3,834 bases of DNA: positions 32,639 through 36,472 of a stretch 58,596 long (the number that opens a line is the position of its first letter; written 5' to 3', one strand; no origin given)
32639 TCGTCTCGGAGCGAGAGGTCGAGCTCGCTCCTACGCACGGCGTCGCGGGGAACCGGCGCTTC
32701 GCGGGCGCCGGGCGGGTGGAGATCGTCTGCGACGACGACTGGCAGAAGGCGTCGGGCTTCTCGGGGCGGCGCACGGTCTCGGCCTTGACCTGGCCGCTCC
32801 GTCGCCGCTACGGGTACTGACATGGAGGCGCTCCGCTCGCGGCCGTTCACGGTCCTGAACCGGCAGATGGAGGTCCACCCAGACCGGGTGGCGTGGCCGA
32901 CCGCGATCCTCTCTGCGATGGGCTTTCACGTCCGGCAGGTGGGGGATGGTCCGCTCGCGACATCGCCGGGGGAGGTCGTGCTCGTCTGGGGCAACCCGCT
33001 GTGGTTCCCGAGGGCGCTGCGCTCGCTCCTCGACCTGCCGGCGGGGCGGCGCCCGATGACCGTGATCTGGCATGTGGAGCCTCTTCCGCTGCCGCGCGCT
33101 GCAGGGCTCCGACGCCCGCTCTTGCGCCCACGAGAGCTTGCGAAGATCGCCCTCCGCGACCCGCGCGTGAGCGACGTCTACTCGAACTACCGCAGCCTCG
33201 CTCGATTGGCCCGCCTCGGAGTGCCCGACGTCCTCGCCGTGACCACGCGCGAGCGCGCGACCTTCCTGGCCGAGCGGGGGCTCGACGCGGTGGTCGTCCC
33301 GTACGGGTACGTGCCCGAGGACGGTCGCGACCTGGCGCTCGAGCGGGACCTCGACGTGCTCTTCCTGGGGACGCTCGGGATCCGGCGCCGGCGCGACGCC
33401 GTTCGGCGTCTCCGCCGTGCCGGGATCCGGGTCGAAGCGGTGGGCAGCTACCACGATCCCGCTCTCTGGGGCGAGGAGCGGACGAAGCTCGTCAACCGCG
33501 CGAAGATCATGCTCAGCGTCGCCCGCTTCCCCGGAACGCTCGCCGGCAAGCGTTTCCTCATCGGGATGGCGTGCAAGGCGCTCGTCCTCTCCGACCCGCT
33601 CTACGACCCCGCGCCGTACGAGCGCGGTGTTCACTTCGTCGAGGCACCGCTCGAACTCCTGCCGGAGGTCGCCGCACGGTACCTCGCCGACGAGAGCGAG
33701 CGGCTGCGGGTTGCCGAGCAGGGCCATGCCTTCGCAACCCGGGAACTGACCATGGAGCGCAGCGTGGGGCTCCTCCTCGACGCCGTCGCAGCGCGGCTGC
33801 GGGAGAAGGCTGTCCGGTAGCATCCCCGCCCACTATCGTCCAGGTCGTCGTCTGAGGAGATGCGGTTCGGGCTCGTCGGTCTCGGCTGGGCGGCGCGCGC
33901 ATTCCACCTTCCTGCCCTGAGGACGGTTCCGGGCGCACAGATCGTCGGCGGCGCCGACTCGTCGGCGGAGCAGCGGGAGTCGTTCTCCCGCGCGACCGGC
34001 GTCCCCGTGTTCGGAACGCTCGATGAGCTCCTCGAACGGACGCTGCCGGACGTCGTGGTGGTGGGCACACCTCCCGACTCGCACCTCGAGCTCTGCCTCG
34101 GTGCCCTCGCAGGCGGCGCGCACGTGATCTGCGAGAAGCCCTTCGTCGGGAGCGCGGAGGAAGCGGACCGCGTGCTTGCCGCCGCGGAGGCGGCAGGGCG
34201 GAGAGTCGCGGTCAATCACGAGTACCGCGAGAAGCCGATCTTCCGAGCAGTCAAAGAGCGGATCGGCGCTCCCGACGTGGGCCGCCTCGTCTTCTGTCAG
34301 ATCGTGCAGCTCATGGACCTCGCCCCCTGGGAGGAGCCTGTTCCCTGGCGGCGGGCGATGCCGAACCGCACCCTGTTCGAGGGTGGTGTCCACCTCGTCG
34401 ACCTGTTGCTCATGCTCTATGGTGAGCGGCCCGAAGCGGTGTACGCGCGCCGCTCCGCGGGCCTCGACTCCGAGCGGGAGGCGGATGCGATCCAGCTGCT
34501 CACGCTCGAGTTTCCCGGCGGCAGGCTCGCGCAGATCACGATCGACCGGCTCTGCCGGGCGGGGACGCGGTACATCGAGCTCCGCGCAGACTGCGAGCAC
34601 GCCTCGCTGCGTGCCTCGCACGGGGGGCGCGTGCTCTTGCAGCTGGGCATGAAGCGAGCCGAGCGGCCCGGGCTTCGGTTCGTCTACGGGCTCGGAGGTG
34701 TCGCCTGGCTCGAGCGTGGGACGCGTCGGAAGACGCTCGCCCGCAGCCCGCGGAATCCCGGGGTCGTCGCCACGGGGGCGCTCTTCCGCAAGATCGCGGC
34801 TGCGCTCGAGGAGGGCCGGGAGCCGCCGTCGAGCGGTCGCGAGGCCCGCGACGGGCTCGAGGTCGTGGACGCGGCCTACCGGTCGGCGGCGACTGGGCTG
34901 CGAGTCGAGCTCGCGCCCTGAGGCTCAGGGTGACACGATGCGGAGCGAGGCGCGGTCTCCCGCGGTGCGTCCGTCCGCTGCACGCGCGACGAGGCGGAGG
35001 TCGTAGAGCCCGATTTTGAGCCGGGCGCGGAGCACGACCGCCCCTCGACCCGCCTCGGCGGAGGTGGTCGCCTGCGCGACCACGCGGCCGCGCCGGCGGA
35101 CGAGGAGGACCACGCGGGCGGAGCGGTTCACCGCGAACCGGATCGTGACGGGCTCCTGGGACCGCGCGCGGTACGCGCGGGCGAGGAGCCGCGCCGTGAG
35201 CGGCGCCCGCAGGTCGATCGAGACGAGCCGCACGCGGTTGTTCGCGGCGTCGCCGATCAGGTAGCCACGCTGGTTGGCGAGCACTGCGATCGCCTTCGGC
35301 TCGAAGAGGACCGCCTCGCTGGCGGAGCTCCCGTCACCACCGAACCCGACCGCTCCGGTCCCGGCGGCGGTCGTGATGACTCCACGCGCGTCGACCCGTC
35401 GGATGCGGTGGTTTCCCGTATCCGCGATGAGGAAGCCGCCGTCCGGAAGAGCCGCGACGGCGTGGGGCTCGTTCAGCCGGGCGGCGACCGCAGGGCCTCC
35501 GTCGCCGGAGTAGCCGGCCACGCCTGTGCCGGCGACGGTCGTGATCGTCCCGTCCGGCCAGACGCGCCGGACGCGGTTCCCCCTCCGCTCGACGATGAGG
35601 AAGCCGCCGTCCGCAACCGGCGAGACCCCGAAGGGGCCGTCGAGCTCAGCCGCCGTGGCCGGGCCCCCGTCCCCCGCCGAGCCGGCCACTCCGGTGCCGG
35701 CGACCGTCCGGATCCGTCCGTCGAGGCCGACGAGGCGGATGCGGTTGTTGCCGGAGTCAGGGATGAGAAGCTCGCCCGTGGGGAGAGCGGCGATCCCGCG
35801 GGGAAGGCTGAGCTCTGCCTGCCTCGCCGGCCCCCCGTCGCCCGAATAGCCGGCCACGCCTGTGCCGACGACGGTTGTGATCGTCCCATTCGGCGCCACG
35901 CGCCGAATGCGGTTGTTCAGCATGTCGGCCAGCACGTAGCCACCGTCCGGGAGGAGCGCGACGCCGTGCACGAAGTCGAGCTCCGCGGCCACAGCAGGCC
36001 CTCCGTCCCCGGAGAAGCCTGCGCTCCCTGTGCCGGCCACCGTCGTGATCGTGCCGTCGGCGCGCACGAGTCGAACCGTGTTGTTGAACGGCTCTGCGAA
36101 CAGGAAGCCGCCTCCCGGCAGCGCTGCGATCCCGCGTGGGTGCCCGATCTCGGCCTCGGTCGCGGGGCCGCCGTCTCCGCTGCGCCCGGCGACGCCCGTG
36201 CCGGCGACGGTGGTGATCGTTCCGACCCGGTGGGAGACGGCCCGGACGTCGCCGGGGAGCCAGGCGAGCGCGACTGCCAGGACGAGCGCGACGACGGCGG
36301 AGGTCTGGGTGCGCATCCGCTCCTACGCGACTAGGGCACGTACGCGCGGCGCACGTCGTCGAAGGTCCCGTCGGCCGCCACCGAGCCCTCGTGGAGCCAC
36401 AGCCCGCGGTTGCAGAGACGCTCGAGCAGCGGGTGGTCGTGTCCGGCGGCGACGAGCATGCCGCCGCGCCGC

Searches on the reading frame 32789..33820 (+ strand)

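Call 48: search_protein_families(library=pfam, proteins=[window:32789-33820:+], max_evalue=0.0001)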
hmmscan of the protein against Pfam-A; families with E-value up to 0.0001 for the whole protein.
window:32789-33820:+ (343 aa): 1 family
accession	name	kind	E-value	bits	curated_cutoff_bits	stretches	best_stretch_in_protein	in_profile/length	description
PF13524.12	Glyco_trans_1_2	-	1.5e-09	38.4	25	1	201-329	2-142/144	Glycosyl transferase-like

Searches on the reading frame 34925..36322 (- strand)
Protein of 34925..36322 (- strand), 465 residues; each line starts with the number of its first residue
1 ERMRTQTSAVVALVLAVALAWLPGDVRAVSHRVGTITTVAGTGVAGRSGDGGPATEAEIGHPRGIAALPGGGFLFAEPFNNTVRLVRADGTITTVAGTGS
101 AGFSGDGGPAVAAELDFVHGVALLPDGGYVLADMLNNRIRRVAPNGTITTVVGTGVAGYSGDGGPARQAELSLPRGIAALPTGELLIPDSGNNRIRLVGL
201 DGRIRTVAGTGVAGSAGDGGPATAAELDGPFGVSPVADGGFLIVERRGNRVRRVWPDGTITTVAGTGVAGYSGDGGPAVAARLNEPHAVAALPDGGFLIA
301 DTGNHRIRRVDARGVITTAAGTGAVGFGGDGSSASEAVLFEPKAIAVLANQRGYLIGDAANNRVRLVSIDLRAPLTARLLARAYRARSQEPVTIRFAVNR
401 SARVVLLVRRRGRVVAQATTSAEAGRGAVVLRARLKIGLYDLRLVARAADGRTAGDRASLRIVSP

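Call 48: search_protein_families(library=pfam, proteins=[window:34925-36322:-], max_evalue=0.0001)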
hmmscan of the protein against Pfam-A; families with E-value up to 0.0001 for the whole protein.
window:34925-36322:- (465 aa): 5 families
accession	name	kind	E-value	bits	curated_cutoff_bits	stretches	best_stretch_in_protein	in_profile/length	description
PF25021.1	TEN_NHL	-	4.1e-27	95.5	27.1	1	245-310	281-356/357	Teneurin NHL domain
PF01436.27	NHL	-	5.5e-21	73.9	20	1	283-308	1-26/28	NHL repeat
PF13449.12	Phytase-like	-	7.1e-09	36.4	27.6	0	258-373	42-167/284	Esterase-like activity of phytase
PF07995.17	GSDH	-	9.7e-08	32.1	25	0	227-276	1-50/332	Glucose / Sorbosone dehydrogenase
PF24684.1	Vgb_lyase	-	2.1e-06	27.2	50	0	228-318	181-257/290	Virginiamycin B lyase family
